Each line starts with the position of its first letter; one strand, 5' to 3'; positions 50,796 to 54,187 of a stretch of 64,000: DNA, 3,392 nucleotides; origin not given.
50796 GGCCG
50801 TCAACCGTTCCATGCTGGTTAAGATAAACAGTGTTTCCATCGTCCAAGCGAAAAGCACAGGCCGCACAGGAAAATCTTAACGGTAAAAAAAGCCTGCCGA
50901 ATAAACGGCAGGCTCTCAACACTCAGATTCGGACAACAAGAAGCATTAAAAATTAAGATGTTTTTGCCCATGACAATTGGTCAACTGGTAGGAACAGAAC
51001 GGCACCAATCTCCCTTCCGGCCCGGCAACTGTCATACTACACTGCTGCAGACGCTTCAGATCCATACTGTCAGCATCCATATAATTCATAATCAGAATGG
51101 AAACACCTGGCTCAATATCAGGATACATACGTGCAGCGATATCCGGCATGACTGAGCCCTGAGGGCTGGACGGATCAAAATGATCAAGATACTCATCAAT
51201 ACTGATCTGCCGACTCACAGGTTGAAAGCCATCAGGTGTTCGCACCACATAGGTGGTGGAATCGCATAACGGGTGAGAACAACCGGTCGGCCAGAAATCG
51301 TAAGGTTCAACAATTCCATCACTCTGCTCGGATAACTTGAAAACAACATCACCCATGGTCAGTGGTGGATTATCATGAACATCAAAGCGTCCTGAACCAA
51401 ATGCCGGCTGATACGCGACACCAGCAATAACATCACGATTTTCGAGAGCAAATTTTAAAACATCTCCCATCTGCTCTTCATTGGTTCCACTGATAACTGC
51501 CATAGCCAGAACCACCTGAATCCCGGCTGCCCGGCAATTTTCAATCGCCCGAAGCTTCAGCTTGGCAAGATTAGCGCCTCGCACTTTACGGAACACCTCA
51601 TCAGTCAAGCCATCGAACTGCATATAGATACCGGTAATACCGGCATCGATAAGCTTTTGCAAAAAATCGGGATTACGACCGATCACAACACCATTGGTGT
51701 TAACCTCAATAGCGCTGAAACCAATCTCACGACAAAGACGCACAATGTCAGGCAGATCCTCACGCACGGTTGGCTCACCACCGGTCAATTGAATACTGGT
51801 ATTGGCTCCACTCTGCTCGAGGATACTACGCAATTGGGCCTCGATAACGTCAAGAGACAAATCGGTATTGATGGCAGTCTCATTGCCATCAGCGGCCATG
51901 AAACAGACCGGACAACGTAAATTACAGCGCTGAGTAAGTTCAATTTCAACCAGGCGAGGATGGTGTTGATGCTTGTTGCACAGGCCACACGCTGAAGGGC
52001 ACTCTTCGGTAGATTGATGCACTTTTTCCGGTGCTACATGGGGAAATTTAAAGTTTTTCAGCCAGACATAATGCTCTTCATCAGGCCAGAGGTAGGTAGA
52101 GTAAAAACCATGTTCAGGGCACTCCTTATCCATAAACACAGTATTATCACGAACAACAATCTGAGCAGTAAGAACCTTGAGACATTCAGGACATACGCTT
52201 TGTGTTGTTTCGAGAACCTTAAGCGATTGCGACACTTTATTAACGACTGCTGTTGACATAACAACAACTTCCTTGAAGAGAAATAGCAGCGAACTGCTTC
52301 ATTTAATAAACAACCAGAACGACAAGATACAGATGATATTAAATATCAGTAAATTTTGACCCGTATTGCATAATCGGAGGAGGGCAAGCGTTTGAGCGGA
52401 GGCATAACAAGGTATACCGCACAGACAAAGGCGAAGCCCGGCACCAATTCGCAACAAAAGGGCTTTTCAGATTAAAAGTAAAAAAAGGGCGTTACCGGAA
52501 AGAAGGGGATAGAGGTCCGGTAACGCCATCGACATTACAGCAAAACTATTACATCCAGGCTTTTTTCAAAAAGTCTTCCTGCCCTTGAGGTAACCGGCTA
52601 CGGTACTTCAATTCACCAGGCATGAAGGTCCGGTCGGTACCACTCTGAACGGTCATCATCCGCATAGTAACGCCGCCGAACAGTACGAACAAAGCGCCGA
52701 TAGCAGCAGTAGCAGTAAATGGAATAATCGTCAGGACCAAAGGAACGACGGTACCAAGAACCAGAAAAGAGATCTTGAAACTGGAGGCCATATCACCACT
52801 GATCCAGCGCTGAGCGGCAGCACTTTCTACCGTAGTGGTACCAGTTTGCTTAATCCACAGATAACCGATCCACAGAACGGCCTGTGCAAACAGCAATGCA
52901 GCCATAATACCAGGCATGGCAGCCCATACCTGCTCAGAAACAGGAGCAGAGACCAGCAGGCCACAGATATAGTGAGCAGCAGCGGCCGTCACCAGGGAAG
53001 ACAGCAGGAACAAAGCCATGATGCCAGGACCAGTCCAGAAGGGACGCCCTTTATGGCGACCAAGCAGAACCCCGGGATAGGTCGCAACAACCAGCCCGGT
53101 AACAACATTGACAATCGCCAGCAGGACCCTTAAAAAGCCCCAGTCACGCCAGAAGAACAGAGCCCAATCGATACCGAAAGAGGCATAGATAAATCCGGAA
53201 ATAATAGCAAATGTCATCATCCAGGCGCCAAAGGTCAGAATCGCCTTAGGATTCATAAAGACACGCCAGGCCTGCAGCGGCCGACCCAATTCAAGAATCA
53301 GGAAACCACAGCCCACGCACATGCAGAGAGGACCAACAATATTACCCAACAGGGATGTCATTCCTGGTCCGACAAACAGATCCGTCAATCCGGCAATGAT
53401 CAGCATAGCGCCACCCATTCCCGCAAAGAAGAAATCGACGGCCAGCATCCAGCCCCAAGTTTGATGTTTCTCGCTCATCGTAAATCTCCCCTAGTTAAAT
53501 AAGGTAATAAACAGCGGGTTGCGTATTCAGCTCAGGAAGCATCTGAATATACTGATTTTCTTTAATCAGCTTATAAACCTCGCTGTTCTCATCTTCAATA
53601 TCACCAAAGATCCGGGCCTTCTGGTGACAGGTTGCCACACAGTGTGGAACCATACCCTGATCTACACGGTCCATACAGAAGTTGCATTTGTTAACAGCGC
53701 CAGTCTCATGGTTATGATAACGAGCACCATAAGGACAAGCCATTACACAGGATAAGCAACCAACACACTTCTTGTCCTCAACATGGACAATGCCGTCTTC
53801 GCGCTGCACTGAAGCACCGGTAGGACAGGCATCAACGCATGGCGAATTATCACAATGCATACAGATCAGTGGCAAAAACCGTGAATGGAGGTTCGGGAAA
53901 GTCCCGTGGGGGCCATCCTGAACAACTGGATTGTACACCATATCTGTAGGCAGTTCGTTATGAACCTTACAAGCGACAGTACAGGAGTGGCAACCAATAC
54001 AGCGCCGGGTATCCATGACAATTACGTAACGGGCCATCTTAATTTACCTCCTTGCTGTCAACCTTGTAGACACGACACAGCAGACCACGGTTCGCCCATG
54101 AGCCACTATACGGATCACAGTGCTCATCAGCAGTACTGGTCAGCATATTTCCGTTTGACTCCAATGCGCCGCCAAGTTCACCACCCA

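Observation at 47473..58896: Sigma-54/AcoR-type controlled island with two paralogous Tat-less Mo/W-bisPGD oxidoreductase modules of unknown substrate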

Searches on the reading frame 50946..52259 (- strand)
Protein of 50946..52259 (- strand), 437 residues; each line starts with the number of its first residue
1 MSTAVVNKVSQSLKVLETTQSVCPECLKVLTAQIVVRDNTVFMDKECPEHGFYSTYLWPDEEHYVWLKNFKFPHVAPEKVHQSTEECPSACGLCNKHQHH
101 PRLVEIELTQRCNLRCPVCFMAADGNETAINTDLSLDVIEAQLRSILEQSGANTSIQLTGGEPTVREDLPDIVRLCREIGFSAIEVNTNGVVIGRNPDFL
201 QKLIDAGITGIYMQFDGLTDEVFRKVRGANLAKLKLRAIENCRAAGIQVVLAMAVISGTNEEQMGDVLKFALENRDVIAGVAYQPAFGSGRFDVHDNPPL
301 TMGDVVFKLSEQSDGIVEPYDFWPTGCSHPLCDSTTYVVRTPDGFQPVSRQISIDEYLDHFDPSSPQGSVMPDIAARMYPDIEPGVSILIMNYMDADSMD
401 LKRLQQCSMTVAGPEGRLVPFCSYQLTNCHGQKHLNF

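Call 4: search_protein_families(library=pfam, proteins=[window:50946-52259:-])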
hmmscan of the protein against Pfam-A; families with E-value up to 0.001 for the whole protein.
window:50946-52259:- (437 aa): 2 families
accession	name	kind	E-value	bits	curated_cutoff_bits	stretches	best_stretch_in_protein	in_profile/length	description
PF04055.27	Radical_SAM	-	2.4e-24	86.8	29.5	1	106-271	1-166/166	Radical SAM superfamily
PF23545.1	Zn_ribbon_HMPTM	-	3.4e-20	71.8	27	1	15-58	1-44/45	HMPTM N-terminal zinc ribbon domain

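Call 5: search_protein_families(library=ncbifam, proteins=[window:50946-52259:-])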
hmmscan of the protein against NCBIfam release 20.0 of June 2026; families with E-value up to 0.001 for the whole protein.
window:50946-52259:- (437 aa): 58 families (the best 25 are shown)
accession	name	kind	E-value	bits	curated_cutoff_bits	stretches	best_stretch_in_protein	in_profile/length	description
NF045646.2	rSAM_Se_TrsS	equivalog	3e-114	382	490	2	18-351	2-334/441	radical SAM (seleno)protein TrsS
NF045702.1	rSAM_GDGT_ether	equivalog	3.5e-100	335.9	450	2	19-331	2-315/486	tetraether lipid synthase Tes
NF045703.1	rSAM_Tes_intein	exception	1.4e-53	182.1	1700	3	136-325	626-814/1040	tetraether lipid synthase Tes, intein-containing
TIGR02668.1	moaA_archaeal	equivalog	3.5e-26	91.9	325.25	1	104-276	12-178/303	GTP 3',8-cyclase MoaA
TIGR02666.1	moaA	equivalog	8.4e-26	90.7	284.05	1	100-275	8-184/336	GTP 3',8-cyclase MoaA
NF001199.0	PRK00164.2-1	equivalog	1.1e-24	87.2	231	1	104-277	14-181/308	GTP 3',8-cyclase MoaA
TIGR04546.1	rSAM_ahbC_deAc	equivalog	2.1e-18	66.3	650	1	103-277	40-205/390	12,18-didecarboxysiroheme deacetylase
TIGR02109.1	PQQ_syn_pqqE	equivalog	7.8e-17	61.2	381.35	1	100-273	5-171/358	pyrroloquinoline quinone biosynthesis protein PqqE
TIGR04317.1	W_rSAM_matur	equivalog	1.5e-16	60.4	380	1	100-243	2-140/349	tungsten cofactor oxidoreductase radical SAM maturase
TIGR04051.1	rSAM_NirJ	equivalog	7.7e-16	58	515.45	1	106-272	6-164/354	heme d1 biosynthesis radical SAM protein NirJ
TIGR04347.1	pseudo_SAM_Halo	equivalog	1.1e-15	57.8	525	1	95-270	32-198/390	TIGR04347 family pseudo-SAM/SPASM protein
NF050035.1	rSAM_WgK_link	exception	1.1e-15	57.6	650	1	97-247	4-148/367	radical SAM/SPASM peptide maturase WgkB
TIGR04545.1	rSAM_ahbD_hemeb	equivalog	1.7e-15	57.3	500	1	103-273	1-164/339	heme b synthase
NF045574.1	sacti_mat_StsB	exception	3.1e-15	56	625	1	104-274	98-259/466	StsB family radical SAM/SPASM domain sactipeptide maturase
TIGR04311.1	rSAM_Geo_metal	subfamily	1.6e-14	53.8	400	1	101-270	2-173/423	radical SAM/SPASM family putative metalloenzyme maturase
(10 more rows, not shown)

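Call 34: find_homologous_proteins(query=window:50946-52259:-, max_evalue=1e-20)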
Query window:50946-52259:- (437 aa): 4110 proteins with E <= 1e-20 among 8000 candidates; the best 120 are listed.
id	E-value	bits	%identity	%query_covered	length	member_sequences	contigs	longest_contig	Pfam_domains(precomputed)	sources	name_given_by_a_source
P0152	4.8e-269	910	88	100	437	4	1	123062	PF23545.2,PF04055.28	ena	-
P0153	5.3e-266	900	87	100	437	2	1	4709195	PF23545.2,PF04055.28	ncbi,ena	-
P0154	5.1e-264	894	86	100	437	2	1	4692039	PF23545.2,PF04055.28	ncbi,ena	-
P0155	5.4e-253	857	82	100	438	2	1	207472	PF23545.2,PF04055.28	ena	-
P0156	6.5e-215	732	72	96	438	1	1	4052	PF23545.2,PF04055.28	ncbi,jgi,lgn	-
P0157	8.3e-212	722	70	97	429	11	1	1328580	PF23545.2,PF04055.28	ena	-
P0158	2.2e-207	707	69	97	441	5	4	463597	PF23545.2,PF04055.28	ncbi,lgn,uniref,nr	ncbi:radical SAM protein [Desulfuromonas acetoxidans]|uniref:Radical SAM n=1 Tax=Desulfuromonas acet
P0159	5.9e-207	706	69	99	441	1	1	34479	PF23545.2,PF04055.28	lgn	-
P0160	1.0e-204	698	68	98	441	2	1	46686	PF23545.2,PF04055.28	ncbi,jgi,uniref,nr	ncbi:radical SAM protein [Malonomonas rubra]|uniref:radical SAM protein n=1 Tax=Malonomonas rubra Ta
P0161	9.9e-203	692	67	99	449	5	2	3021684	PF23545.2,PF04055.28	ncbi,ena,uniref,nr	ncbi:radical SAM protein [uncultured Desulfuromusa sp.]|uniref:radical SAM protein n=1 Tax=unculture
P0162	8.1e-202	689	67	98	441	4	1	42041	PF23545.2,PF04055.28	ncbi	-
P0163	5.5e-201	686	67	97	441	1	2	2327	PF23545.2,PF04055.28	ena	-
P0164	1.2e-200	685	67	96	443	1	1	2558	PF23545.2,PF04055.28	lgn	-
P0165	5.7e-200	683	66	99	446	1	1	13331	PF23545.2,PF04055.28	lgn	-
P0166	1.5e-199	681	66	99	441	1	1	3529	PF23545.2,PF04055.28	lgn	-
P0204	1.3e-176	606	61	96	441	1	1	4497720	PF23545.2,PF04055.28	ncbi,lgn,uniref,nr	ncbi:radical SAM protein [Dehalobacter sp. DCM]|uniref:radical SAM protein n=1 Tax=Dehalobacter sp. 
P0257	4.2e-166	571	58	96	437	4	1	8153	PF23545.2,PF04055.28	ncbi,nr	ncbi:MAG: radical SAM protein [Anaerolineales bacterium]|nr:radical SAM protein [Anaerolineales bact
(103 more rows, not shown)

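Call 35: find_encoding_contigs(protein=P0158, flank=9000, max_places=1)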
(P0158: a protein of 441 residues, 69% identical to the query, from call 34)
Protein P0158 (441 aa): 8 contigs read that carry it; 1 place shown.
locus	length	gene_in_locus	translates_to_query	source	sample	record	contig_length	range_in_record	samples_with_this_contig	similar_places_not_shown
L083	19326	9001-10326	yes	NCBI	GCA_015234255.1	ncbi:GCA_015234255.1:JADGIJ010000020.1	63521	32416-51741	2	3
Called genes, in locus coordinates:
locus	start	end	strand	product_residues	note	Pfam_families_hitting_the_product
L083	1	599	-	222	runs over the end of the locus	PF01613:Flavin_Reduct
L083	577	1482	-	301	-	PF23023:Anti-Pycsar_Apyc1, PF00753:Lactamase_B, PF12706:Lactamase_B_2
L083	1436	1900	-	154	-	-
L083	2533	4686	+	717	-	PF00989:PAS (faint), PF00158:Sigma54_activat, PF01078:Mg_chelatase (faint), PF14532:Sigma54_activ_2, PF07728:AAA_5 (weak), PF25601:AAA_lid_14, PF02954:HTH_8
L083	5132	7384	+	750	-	PF04879:Molybdop_Fe4S4, PF00384:Molybdopterin, PF01568:Molydop_binding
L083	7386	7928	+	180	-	PF12797:Fer4_2 (faint), PF13187:Fer4_9 (faint), PF12800:Fer4_4 (faint), PF12838:Fer4_7, PF13237:Fer4_10 (weak), PF13247:Fer4_11, PF00037:Fer4 (weak), PF12837:Fer4_6 (weak), +1 more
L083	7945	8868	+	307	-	PF03916:NrfD, PF14589:NrfD_2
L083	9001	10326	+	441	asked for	PF23545:Zn_ribbon_HMPTM, PF04055:Radical_SAM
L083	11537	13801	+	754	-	PF04879:Molybdop_Fe4S4 (weak), PF00384:Molybdopterin, PF01568:Molydop_binding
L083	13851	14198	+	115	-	-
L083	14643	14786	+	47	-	-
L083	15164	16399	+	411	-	PF07690:MFS_1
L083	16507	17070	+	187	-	PF00440:TetR_N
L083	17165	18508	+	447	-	PF00083:Sugar_tr, PF07690:MFS_1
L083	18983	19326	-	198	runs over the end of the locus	PF01066:CDP-OH_P_transf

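Call 36: find_encoding_contigs(protein=P0204, flank=9000, max_places=1)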
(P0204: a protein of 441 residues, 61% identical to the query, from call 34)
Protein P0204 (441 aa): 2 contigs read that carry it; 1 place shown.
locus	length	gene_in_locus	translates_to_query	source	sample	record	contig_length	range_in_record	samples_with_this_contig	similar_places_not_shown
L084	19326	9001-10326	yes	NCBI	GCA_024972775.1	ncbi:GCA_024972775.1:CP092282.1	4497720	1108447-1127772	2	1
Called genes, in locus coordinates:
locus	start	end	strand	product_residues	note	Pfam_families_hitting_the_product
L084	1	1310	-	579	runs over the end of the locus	PF13510:Fer2_4, PF12837:Fer4_6 (faint), PF10588:NADH-G_4Fe-4S_3, PF13183:Fer4_8 (weak), PF12838:Fer4_7 (weak), PF00037:Fer4 (weak), PF02906:Fe_hyd_lg_C, PF02256:Fe_hyd_SSU, +2 more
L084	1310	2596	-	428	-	PF01512:Complex1_51K, PF10589:NADH_4Fe-4S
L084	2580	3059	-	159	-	PF01257:2Fe-2S_thioredx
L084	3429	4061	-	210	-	PF06971:Put_DNA-bind_N, PF02629:CoA_binding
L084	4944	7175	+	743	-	PF04879:Molybdop_Fe4S4, PF00384:Molybdopterin, PF01568:Molydop_binding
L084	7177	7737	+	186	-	PF12838:Fer4_7 (weak), PF13237:Fer4_10 (weak), PF13247:Fer4_11, PF12838:Fer4_7 (weak), PF13187:Fer4_9 (weak), PF12797:Fer4_2 (weak), PF00037:Fer4 (weak), PF12837:Fer4_6 (weak), +1 more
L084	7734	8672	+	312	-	PF03916:NrfD, PF14589:NrfD_2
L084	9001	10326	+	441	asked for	PF23545:Zn_ribbon_HMPTM, PF04055:Radical_SAM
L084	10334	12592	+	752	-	PF04879:Molybdop_Fe4S4, PF00384:Molybdopterin, PF01568:Molydop_binding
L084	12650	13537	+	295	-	PF01156:IU_nuc_hydro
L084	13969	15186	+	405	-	PF03453:MoeA_N, PF00994:MoCF_biosynth, PF03454:MoeA_C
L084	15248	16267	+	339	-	PF00994:MoCF_biosynth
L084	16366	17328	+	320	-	PF13353:Fer4_12, PF04055:Radical_SAM, PF06463:Mob_synth_C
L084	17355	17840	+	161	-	PF01967:MoaC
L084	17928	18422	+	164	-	PF00994:MoCF_biosynth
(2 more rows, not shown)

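Call 37: find_encoding_contigs(protein=P0257, flank=9000, max_places=1)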
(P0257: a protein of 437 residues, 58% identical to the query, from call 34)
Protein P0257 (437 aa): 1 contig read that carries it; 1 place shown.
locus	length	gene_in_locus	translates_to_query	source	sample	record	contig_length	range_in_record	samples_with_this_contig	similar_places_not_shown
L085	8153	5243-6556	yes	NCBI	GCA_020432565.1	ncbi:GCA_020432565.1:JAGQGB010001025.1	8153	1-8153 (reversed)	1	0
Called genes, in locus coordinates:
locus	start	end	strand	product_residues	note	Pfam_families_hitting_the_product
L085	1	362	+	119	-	PF12706:Lactamase_B_2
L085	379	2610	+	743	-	PF04879:Molybdop_Fe4S4, PF00384:Molybdopterin, PF01568:Molydop_binding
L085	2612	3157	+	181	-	PF12838:Fer4_7 (weak), PF13237:Fer4_10 (weak), PF13247:Fer4_11, PF12838:Fer4_7 (weak), PF13187:Fer4_9, PF00037:Fer4, PF12797:Fer4_2 (weak), PF12837:Fer4_6 (weak), +2 more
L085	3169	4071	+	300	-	PF03916:NrfD, PF14589:NrfD_2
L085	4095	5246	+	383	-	PF13237:Fer4_10 (weak), PF13183:Fer4_8, PF13534:Fer4_17, PF02754:CCG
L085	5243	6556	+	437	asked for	PF23545:Zn_ribbon_HMPTM, PF04055:Radical_SAM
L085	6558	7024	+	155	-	PF04879:Molybdop_Fe4S4, PF00384:Molybdopterin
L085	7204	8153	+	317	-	PF00384:Molybdopterin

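Call 59: search_solved_structures(query=window:50946-52259:-, max_evalue=0.001)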
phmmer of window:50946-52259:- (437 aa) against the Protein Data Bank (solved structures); distinct sequences matched with E-value up to 0.001: 9.
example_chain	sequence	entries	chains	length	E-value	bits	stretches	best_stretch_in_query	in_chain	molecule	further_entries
7tol_A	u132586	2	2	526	3.3e-75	256.6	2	17-331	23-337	glycerol dibiphytanyl glycerol tetraether - macrocyclic archaeol synthase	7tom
1tv7_A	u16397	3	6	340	1.7e-14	56.6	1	104-279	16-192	Molybdenum cofactor biosynthesis protein A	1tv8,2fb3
2fb2_A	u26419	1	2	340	2.1e-14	56.3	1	104-279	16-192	Molybdenum cofactor biosynthesis protein A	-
6c8v_A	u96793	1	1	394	1.9e-09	39.9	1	106-262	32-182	Coenzyme PQQ synthesis protein E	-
8wm2_A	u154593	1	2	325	8.6e-08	34.5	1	107-215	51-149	Fe-S radical SAM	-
7voc_C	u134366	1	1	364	5.1e-07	31.9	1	86-229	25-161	Cytosylglucuronate decarboxylase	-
7vob_C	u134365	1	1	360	5.2e-07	31.9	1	87-229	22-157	Cytosylglucuronate decarboxylase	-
6efn_A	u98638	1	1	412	3e-05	26.1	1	101-269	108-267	Sporulation killing factor maturation protein SkfB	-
7wzv_A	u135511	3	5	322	0.00083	21.4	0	97-212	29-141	4Fe-4S cluster-binding domain-containing protein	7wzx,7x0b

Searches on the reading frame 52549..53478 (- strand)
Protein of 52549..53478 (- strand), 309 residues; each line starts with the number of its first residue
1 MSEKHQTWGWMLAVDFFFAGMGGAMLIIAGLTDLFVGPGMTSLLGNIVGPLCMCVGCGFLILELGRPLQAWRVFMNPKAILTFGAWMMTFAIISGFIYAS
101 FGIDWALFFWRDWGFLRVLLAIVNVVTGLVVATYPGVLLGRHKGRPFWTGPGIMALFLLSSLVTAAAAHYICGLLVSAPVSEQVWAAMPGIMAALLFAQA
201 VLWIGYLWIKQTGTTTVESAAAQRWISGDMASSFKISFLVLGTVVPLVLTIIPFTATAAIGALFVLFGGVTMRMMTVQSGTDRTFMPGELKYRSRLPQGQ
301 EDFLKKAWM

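Call 4: search_protein_families(library=pfam, proteins=[window:52549-53478:-])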
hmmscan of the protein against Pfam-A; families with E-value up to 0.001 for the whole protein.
window:52549-53478:- (309 aa): 2 families
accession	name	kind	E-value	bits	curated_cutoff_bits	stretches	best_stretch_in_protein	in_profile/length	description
PF03916.19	NrfD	-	3.4e-17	63.5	25.8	1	6-278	9-306/313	Polysulphide reductase, NrfD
PF14589.11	NrfD_2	-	5.9e-11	43.1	27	1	7-285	13-277/281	Polysulfide reductase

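Call 5: search_protein_families(library=ncbifam, proteins=[window:52549-53478:-])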
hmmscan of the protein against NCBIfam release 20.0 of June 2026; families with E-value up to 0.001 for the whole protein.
window:52549-53478:- (309 aa): 1 family
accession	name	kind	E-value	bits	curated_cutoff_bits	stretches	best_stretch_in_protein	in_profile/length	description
TIGR03148.1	cyt_nit_nrfD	equivalog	1.8e-06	27.4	347.6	1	7-252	9-277/316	cytochrome c nitrite reductase subunit NrfD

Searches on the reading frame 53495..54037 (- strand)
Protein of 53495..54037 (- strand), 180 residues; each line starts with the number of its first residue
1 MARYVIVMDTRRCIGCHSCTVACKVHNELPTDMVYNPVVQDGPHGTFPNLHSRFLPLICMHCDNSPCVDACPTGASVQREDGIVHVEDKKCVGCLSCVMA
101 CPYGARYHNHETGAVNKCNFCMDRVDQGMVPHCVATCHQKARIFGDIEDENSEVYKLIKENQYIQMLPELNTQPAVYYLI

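Call 4: search_protein_families(library=pfam, proteins=[window:53495-54037:-])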
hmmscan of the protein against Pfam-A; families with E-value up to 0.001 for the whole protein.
window:53495-54037:- (180 aa): 11 families
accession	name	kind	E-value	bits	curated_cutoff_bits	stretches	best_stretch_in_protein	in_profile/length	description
PF13247.11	Fer4_11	-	9.6e-28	96.8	26.2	1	53-146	4-99/100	4Fe-4S dicluster domain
PF12838.12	Fer4_7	-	1.7e-11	44.9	27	2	59-105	2-52/52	4Fe-4S dicluster domain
PF13237.11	Fer4_10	-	7.7e-11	42.2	25.5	3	56-102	6-53/53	4Fe-4S dicluster domain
PF00037.32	Fer4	-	8.7e-10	38.4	21.1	1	86-106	3-23/24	4Fe-4S binding domain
PF12797.12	Fer4_2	-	4.6e-09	36.1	24.5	2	5-24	2-21/22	4Fe-4S binding domain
PF13187.11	Fer4_9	-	3.1e-08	33.9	27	1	59-105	2-51/52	4Fe-4S dicluster domain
PF12837.12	Fer4_6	-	1.8e-07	31.2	25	1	83-105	1-23/24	4Fe-4S binding domain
PF12800.12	Fer4_4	-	4.2e-06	27.1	24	0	90-104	3-17/17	4Fe-4S binding domain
PF12798.12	Fer4_3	-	6.5e-05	23.9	27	0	91-105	1-15/15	4Fe-4S binding domain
PF14697.11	Fer4_21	-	8.1e-05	23.1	35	0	59-103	8-53/59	4Fe-4S dicluster domain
PF25160.1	LdpA_Fe-S-bd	-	0.00087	19.5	27.6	1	64-104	6-41/49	LdpA Fe-S cluster-binding domain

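Call 5: search_protein_families(library=ncbifam, proteins=[window:53495-54037:-])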
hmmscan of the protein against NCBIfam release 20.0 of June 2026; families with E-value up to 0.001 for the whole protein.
window:53495-54037:- (180 aa): 32 families (the best 25 are shown)
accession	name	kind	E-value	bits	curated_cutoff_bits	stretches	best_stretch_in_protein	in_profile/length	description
NF011569.0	PRK14993.1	equivalog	9.4e-54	182.4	416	1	2-179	42-222/244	tetrathionate reductase subunit TtrB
NF045797.1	DsrO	equivalog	4.3e-50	170.3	200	1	2-180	42-235/235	sulfate reduction electron transfer complex DsrMKJOP subunit DsrO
TIGR03149.1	cyt_nit_nrfC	equivalog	3.3e-49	167.2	377.6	1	2-178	37-215/225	cytochrome c nitrite reductase Fe-S protein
NF041715.1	arsenate_red_ArrB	equivalog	2.8e-44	151.4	450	2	4-111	3-109/233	arsenate respiratory reductase iron-sulfur subunit ArrB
TIGR03478.1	DMSO_red_II_bet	subfamily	1.8e-40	138.9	480.7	2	41-179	113-253/321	DMSO reductase family type II enzyme, iron-sulfur subunit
TIGR02951.1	DMSO_dmsB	equivalog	1.8e-40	138.6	214.1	1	6-149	4-155/161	DMSO/selenate family reductase complex B subunit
NF042979.1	EthbenzDh_ebdB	equivalog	5.9e-32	110.9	740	1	40-179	134-275/354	ethylbenzene dehydrogenase subunit beta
NF041782.1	mnquin_red_QrcC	equivalog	6.1e-28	98.1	400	2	4-110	1-120/239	menaquinone reductase iron-sulfur cluster-binding subunit QrcC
NF038355.1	FDH3_beta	equivalog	1.5e-26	93.5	240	1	5-121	4-121/180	formate dehydrogenase FDH3 subunit beta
NF045715.1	sulf_resp_HmcB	equivalog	1.6e-25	89.9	420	2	55-159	103-210/307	sulfate respiration complex iron-sulfur protein HmcB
TIGR01582.1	FDH-beta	equivalog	3.1e-25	88.8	334.7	1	59-158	93-193/283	formate dehydrogenase subunit beta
NF008134.0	PRK10882.1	equivalog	1.8e-24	86.4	263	1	57-162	111-223/329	hydrogenase 2 operon protein HybA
TIGR01660.1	narH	equivalog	3.4e-24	85.1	524.05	1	39-147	163-272/492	nitrate reductase subunit beta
NF009408.0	PRK12769.1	equivalog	4.8e-22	77.8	1003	1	3-141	3-141/659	formate-dependent uric acid utilization protein AegA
NF007658.0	PRK10330.1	equivalog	7.5e-19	67.9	260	1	1-143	1-153/181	electron transport protein HydN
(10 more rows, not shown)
